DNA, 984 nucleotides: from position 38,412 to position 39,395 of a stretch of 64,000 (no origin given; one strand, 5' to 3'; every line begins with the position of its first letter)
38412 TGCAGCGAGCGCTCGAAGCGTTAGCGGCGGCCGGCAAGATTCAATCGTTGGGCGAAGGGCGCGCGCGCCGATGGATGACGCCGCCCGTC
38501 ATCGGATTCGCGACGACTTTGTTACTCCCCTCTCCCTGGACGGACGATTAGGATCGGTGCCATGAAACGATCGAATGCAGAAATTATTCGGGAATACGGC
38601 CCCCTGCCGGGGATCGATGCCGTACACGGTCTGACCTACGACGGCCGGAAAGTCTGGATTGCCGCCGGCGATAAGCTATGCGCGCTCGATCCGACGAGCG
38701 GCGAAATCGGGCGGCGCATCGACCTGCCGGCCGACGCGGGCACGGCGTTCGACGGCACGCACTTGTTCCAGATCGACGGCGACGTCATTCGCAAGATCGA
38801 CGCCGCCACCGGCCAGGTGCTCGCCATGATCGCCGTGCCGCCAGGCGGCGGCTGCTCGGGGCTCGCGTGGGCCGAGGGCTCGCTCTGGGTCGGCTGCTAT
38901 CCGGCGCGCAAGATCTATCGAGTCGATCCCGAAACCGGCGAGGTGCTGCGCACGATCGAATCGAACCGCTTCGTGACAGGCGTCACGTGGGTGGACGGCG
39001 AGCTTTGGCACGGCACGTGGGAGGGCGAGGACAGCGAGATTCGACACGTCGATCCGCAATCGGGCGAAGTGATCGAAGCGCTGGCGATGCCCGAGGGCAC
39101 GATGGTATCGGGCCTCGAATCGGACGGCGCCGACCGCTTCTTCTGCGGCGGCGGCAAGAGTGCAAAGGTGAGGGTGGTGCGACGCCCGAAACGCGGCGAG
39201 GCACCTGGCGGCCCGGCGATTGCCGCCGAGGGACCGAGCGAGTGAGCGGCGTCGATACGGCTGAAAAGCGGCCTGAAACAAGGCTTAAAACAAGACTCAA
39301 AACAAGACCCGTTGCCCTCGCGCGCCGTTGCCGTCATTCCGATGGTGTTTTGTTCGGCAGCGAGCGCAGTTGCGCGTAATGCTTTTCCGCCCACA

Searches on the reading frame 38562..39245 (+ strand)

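Call 18: search_protein_families(library=pfam, proteins=[window:38562-39245:+])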
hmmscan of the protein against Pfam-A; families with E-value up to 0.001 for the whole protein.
window:38562-39245:+ (227 aa): 7 families
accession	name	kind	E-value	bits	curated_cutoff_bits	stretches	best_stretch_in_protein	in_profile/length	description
PF05096.18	Glu_cyclase_2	-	9.6e-11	42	22.3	0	133-185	36-88/249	Glutamine cyclotransferase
PF16819.11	DUF5074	-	6.2e-07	29.2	27.2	1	115-180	162-227/353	Domain of unknown function (DUF5074)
PF08450.18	SGL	-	6.8e-07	29.6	26.3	0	104-142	193-231/246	SMP-30/Gluconolactonase/LRE-like region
PF21959.2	DUF6923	-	1e-06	29.2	27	1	74-131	109-167/234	Repeat of unknown function (DUF6923)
PF03413.25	PepSY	-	1.7e-06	28.7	24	0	114-130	40-58/60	Peptidase propeptide and YPEB domain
PF13360.13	PQQ_2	-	3.3e-05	24.1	27.6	0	22-86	27-95/233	Outer membrane protein assembly factor BamB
PF22701.2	Mala_s_1-like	-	0.00017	21.8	27.5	0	76-135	111-169/195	Mal s 1 allergenic protein-like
